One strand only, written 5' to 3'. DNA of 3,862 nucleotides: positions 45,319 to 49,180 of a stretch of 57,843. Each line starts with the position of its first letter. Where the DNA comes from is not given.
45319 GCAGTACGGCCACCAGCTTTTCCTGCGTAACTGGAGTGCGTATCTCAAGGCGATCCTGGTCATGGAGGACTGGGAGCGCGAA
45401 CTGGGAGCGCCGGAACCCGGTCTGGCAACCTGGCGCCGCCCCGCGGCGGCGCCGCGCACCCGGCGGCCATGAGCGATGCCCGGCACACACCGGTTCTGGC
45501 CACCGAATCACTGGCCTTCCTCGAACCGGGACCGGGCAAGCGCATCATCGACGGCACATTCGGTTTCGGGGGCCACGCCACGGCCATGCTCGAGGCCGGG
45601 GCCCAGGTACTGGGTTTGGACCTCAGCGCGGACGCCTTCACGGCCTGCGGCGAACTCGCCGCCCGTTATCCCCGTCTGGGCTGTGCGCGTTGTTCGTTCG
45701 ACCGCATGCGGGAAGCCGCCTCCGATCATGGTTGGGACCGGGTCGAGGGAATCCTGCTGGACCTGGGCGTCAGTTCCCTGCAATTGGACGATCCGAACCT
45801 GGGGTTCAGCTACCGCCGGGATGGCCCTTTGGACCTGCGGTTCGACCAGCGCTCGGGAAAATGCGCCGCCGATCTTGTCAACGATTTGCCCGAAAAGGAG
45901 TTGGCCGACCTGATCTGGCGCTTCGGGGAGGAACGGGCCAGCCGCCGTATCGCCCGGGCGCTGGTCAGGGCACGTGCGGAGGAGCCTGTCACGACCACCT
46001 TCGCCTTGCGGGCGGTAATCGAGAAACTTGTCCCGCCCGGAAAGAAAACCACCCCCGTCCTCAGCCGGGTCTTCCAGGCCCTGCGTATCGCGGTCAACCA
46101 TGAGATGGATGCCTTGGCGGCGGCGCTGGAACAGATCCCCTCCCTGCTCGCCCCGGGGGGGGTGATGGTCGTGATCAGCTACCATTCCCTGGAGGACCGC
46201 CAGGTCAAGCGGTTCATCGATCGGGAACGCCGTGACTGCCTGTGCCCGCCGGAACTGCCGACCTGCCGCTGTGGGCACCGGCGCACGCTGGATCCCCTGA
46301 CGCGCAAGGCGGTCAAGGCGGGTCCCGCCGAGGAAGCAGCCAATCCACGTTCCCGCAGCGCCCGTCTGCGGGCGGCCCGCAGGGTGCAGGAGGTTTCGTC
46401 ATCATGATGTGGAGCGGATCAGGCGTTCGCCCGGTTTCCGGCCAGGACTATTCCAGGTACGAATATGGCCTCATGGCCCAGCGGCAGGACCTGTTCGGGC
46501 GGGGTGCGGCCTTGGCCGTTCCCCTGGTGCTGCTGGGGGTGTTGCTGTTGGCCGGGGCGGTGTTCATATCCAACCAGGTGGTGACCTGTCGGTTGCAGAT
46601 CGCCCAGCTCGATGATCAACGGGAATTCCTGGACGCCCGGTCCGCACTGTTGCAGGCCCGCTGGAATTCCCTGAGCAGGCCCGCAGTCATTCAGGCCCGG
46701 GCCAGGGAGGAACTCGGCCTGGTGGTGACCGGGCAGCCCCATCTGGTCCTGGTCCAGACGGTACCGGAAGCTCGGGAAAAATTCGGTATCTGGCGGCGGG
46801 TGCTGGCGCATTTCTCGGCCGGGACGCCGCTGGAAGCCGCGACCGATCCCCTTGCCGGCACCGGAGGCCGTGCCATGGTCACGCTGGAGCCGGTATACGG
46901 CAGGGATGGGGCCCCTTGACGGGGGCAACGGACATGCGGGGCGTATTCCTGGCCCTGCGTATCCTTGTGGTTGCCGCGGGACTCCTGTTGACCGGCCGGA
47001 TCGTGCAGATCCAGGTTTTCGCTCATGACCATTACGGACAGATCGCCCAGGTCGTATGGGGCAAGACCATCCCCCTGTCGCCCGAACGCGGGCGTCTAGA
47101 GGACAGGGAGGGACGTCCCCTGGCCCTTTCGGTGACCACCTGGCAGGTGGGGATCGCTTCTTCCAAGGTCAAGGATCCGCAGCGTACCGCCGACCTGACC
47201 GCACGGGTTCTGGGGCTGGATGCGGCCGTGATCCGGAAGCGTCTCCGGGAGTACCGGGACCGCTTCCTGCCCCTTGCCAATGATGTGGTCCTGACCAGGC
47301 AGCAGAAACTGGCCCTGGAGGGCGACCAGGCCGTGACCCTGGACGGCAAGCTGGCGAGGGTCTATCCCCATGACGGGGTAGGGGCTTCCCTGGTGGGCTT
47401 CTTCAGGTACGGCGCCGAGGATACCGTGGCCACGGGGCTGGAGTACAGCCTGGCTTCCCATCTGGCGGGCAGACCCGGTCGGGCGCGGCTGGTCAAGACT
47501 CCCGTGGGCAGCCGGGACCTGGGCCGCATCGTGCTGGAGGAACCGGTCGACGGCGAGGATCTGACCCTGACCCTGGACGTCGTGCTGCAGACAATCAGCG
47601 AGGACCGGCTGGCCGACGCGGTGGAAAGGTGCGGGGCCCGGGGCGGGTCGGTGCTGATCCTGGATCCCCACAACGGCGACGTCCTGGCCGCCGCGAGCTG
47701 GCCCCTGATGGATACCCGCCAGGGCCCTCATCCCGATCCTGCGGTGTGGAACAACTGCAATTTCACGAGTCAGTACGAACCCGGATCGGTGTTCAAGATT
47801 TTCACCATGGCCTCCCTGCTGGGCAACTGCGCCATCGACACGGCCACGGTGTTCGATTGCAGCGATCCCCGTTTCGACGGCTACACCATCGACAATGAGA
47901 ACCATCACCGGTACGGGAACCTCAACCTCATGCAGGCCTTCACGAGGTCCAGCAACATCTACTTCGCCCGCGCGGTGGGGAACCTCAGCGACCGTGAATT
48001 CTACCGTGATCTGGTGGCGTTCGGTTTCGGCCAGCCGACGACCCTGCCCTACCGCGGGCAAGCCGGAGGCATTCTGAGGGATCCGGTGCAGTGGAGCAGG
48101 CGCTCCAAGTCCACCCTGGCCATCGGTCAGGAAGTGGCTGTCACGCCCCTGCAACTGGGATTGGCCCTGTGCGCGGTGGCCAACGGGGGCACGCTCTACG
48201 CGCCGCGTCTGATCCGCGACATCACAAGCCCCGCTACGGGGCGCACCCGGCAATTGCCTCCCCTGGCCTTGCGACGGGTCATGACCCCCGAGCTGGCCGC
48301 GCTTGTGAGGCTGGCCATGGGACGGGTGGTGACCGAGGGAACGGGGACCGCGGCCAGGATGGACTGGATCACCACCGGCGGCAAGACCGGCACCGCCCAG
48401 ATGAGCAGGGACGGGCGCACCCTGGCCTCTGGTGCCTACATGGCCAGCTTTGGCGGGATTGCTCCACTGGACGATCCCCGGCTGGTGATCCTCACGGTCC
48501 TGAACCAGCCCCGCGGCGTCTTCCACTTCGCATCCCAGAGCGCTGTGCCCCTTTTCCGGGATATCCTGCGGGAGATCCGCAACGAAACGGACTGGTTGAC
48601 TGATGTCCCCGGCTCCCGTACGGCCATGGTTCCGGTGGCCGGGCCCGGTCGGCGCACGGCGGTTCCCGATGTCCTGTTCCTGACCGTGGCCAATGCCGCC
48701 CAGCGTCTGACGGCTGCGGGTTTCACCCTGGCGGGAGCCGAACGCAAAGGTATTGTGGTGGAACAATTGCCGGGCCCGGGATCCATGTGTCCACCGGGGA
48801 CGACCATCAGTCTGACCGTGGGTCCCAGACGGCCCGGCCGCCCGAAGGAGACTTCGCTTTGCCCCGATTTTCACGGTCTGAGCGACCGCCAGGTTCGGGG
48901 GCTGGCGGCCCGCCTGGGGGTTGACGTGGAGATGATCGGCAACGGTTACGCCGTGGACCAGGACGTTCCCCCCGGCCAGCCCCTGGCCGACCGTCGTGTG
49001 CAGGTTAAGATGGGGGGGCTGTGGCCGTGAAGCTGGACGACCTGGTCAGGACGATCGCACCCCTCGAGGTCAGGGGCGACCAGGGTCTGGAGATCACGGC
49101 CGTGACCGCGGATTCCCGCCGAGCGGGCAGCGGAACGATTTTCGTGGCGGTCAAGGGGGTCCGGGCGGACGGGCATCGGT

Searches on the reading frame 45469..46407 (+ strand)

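Call 78: search_protein_families(library=pfam, proteins=[window:45469-46407:+], max_evalue=0.0001)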
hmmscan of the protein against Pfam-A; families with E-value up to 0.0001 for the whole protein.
window:45469-46407:+ (312 aa): 1 family
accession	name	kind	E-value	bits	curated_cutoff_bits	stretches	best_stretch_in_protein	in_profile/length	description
PF01795.25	Methyltransf_5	-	2.8e-88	296.8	27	1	4-305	2-308/309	MraW methylase family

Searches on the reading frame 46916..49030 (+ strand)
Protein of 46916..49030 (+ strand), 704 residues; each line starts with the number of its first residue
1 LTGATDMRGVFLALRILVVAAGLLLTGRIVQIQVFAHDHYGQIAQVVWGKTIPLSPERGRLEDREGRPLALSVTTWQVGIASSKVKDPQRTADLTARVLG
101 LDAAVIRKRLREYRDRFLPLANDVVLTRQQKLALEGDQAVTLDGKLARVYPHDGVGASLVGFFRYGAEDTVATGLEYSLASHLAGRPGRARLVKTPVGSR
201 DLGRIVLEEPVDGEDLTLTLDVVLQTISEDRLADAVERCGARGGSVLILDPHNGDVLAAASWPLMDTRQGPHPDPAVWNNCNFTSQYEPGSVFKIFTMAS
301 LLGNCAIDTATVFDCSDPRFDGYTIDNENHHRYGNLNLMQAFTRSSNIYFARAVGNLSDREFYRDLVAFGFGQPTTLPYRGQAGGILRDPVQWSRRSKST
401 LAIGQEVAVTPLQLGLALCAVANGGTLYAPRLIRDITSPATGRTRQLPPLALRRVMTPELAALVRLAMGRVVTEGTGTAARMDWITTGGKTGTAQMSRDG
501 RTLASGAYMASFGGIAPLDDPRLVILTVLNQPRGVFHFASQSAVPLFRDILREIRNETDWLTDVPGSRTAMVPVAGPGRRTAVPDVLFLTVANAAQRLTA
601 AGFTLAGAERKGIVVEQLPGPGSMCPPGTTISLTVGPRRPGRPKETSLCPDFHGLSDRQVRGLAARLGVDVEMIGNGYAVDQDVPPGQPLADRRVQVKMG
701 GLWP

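Call 78: search_protein_families(library=pfam, proteins=[window:46916-49030:+], max_evalue=0.0001)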
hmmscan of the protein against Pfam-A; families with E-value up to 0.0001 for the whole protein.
window:46916-49030:+ (704 aa): 3 families
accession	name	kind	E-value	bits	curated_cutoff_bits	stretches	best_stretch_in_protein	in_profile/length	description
PF00905.27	Transpeptidase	-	3.6e-52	177.9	22.1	1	244-551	1-298/299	Penicillin binding protein transpeptidase domain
PF03793.24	PASTA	-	5.1e-16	58.8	23.2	1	582-636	2-63/64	PASTA domain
PF03717.20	PBP_dimer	-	2.8e-07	31.6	24.4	1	55-173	3-133/180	Penicillin-binding Protein dimerisation domain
